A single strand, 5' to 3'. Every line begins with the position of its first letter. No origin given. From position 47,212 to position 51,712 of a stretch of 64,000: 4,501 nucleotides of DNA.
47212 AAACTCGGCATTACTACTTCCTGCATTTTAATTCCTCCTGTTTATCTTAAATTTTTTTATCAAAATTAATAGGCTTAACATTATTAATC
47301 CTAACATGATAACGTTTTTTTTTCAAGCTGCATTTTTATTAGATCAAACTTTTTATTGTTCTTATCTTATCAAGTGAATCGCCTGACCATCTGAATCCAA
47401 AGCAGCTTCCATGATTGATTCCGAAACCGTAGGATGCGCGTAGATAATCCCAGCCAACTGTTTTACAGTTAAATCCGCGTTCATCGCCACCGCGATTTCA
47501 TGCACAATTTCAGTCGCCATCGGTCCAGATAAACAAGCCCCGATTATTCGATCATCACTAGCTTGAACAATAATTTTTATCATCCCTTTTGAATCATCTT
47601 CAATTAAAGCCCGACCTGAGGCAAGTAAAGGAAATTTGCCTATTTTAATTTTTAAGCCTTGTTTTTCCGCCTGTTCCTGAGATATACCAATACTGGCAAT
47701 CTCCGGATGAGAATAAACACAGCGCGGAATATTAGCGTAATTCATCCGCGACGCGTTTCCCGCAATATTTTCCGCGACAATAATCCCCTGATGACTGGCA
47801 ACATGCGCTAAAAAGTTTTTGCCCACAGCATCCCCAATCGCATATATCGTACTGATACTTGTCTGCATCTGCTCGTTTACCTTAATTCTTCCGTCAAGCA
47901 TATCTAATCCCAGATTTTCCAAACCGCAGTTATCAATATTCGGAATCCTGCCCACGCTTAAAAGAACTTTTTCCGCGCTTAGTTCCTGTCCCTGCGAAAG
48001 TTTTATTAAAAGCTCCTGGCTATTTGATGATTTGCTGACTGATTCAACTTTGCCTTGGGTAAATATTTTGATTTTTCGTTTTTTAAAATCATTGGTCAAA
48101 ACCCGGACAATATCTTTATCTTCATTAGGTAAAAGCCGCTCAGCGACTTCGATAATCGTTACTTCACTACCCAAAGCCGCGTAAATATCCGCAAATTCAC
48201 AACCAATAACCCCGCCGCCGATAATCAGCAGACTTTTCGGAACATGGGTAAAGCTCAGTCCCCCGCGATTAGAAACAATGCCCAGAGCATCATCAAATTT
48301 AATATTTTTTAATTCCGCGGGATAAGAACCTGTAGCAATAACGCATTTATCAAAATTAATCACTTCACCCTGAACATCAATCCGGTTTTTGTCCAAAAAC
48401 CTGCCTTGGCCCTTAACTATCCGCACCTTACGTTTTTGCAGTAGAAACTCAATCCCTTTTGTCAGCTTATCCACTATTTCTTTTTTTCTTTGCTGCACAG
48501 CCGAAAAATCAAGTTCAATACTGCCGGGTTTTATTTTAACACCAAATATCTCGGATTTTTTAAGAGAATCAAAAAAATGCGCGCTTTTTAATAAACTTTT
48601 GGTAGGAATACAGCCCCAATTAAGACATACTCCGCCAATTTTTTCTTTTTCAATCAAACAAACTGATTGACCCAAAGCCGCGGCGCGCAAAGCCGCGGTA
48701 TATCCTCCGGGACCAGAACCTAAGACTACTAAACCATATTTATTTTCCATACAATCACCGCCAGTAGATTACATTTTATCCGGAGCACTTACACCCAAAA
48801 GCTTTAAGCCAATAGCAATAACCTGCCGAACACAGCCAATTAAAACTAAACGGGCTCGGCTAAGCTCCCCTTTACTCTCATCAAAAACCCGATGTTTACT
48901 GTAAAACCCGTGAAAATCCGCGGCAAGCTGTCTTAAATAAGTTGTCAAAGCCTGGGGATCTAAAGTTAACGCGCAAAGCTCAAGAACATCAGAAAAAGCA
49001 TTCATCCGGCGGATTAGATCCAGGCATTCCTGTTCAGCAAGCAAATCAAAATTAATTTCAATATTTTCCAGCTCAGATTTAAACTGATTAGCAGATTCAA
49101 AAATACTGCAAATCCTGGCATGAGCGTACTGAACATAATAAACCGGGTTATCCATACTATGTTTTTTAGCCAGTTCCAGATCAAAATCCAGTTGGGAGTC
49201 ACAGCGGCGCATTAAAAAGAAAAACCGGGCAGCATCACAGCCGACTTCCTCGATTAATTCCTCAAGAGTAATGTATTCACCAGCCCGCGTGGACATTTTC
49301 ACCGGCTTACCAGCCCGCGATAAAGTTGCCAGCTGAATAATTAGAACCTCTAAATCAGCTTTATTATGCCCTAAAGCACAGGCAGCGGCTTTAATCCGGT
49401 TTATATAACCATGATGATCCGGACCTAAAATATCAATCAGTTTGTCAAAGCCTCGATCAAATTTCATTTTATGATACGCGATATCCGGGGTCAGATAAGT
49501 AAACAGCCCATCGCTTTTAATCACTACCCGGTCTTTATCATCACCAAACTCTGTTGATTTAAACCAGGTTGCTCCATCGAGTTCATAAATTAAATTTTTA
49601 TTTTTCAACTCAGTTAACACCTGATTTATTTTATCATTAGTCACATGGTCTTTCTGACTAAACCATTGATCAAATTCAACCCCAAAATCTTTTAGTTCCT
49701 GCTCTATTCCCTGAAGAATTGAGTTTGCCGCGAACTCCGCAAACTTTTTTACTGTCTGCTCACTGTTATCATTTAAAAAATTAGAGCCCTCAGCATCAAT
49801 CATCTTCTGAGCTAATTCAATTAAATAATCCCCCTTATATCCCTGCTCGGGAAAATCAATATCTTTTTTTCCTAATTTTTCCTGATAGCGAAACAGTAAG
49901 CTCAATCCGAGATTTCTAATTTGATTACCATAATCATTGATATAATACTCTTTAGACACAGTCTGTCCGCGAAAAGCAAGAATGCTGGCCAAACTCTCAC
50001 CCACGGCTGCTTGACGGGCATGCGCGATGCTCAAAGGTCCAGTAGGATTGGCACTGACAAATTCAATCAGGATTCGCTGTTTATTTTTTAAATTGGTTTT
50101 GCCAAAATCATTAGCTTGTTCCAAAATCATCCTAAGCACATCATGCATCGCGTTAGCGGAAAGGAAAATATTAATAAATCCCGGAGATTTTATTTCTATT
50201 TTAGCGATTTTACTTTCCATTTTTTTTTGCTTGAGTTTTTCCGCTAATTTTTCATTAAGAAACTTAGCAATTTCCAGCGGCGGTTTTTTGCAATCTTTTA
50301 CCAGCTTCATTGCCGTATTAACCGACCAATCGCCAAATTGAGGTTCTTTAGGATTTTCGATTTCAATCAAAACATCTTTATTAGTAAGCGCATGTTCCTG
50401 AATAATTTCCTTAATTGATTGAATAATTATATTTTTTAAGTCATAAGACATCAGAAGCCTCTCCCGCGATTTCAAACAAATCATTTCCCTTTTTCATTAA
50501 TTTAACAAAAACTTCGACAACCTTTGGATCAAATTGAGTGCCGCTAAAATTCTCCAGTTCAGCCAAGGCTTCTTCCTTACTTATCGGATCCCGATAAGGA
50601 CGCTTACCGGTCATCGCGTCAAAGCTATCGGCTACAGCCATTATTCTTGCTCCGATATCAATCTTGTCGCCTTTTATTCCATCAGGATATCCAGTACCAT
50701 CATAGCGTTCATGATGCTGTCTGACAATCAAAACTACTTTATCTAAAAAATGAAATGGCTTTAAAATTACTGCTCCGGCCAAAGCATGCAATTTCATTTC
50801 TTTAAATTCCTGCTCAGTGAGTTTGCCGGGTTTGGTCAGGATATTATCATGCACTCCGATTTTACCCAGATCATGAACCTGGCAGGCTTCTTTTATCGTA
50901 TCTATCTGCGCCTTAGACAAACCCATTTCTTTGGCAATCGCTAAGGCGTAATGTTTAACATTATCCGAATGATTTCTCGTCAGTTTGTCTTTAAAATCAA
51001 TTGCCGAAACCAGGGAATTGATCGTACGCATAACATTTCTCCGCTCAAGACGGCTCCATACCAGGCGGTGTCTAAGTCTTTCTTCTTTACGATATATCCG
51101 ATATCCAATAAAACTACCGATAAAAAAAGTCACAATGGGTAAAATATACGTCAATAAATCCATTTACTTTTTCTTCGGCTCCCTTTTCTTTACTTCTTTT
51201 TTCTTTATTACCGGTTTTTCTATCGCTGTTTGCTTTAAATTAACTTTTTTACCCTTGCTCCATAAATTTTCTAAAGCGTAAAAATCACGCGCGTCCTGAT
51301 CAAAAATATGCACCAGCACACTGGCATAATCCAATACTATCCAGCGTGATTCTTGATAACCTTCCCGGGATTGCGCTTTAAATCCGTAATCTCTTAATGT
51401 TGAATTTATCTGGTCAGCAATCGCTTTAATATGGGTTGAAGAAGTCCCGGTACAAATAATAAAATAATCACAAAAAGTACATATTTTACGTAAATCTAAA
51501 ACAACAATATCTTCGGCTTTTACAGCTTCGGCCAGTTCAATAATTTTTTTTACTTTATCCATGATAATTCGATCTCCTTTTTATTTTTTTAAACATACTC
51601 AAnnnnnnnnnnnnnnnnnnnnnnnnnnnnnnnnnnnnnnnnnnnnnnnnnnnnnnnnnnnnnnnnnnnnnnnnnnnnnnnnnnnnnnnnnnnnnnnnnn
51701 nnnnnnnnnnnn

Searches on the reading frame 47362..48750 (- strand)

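Call 7: search_protein_families(library=pfam, proteins=[window:47362-48750:-], max_evalue=0.01)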
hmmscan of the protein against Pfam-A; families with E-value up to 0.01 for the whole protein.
window:47362-48750:- (462 aa): 13 families
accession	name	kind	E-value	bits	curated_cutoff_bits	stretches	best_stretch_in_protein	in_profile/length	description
PF07992.20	Pyr_redox_2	-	2.5e-70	237.6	26.1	1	7-322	3-291/291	Pyridine nucleotide-disulphide oxidoreductase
PF02852.28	Pyr_redox_dim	-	5.6e-35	120.3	25.3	1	341-450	1-110/110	Pyridine nucleotide-disulphide oxidoreductase, dimerisation domain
PF00070.33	Pyr_redox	-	1.9e-22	80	22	1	174-244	2-72/82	Pyridine nucleotide-disulphide oxidoreductase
PF13738.12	Pyr_redox_3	-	8.5e-13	48.6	30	1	8-306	1-305/305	Pyridine nucleotide-disulphide oxidoreductase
PF03486.20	HI0933_like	-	1.9e-09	37.8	50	1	200-268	95-164/244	HI0933-like protein Rossmann domain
PF12831.13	FAD_oxidored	-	7e-07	29.3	27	1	7-41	2-37/416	FAD dependent oxidoreductase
PF13450.12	NAD_binding_8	-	1.2e-06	29.1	21.9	1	9-45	1-38/68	NAD(P)-binding Rossmann-like domain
PF01262.27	AlaDh_PNT_C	-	3.8e-06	26.9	23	1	171-209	28-66/214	Alanine dehydrogenase/PNT, C-terminal domain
PF01134.28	GIDA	-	5.8e-06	26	22.1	1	8-146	3-154/391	Glucose inhibited division protein A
PF01266.30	DAO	-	3.5e-05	23.9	27.9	0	8-39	3-35/353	FAD dependent oxidoreductase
PF00890.30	FAD_binding_2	-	0.00013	21.7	20.4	1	7-39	2-34/414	FAD binding domain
PF02737.24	3HCDH_N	-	0.00023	21.6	22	1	176-240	4-69/180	3-hydroxyacyl-CoA dehydrogenase, NAD binding domain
PF05834.18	Lycopene_cycl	-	0.0028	17.2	23.4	0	174-209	2-40/380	Lycopene cyclase protein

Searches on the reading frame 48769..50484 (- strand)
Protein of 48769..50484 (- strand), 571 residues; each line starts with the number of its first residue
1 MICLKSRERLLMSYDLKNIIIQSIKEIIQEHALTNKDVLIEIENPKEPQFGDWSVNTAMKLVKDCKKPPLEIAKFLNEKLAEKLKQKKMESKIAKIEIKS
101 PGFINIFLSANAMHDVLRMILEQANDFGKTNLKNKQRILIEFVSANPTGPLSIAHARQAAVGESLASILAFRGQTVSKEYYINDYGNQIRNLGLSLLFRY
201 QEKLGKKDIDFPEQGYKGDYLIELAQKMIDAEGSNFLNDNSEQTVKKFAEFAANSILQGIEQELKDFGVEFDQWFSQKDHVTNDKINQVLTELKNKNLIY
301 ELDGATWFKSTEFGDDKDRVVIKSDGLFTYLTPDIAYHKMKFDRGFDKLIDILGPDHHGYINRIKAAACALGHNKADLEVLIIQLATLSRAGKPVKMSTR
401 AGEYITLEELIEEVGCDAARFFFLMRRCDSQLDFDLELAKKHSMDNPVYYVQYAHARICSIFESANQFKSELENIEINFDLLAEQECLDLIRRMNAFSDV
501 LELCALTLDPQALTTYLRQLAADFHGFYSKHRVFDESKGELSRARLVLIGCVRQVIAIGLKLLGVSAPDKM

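Call 7: search_protein_families(library=pfam, proteins=[window:48769-50484:-], max_evalue=0.01)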
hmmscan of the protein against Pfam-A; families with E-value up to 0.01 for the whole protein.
window:48769-50484:- (571 aa): 5 families
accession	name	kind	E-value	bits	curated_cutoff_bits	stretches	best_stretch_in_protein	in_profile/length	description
PF05746.21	DALR_1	-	8.7e-32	110.1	22.3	1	451-571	1-117/117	DALR anticodon binding domain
PF00750.26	tRNA-synt_1d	-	1.6e-27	96.9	23.3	1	119-414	4-298/349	tRNA synthetases class I (R), catalytic domain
PF03485.21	Arg_tRNA_synt_N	-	1.2e-18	67.9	21.5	1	20-108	3-85/85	Arginyl tRNA synthetase N terminal domain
PF09334.17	tRNA-synt_1g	-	5.5e-05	22.5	20.1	0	254-310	68-124/391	tRNA synthetases class I (M)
PF00133.28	tRNA-synt_1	-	0.0043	16.3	22.7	0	386-426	365-405/414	tRNA synthetases class I (I, L, M and V)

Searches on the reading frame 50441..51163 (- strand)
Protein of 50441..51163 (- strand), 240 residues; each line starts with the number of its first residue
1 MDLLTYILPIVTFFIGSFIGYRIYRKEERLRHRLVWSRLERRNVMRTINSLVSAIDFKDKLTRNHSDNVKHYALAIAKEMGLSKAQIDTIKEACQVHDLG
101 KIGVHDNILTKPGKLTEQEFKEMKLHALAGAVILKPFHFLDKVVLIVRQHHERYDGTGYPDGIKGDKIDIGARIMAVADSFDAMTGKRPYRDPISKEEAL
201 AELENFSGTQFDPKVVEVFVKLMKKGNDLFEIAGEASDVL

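Call 7: search_protein_families(library=pfam, proteins=[window:50441-51163:-], max_evalue=0.01)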
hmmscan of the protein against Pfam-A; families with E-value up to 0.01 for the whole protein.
window:50441-51163:- (240 aa): 2 families
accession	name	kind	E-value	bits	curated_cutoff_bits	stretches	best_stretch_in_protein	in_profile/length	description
PF13487.12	HD_5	-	3.1e-37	128.4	27.2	1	52-215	4-170/170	HD domain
PF01966.28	HD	-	2.9e-19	69.9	22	1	64-184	3-116/116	HD domain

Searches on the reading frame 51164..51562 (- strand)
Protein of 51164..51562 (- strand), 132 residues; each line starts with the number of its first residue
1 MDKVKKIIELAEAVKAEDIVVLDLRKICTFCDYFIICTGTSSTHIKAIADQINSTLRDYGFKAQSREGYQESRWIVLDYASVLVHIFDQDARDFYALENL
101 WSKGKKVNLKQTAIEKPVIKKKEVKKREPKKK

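Call 7: search_protein_families(library=pfam, proteins=[window:51164-51562:-], max_evalue=0.01)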
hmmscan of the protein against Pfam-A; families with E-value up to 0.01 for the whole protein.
window:51164-51562:- (132 aa): 1 family
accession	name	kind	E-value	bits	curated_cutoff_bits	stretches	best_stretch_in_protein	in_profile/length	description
PF02410.21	RsfS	-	1.8e-34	118.3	21.6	1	6-101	2-98/98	Ribosomal silencing factor during starvation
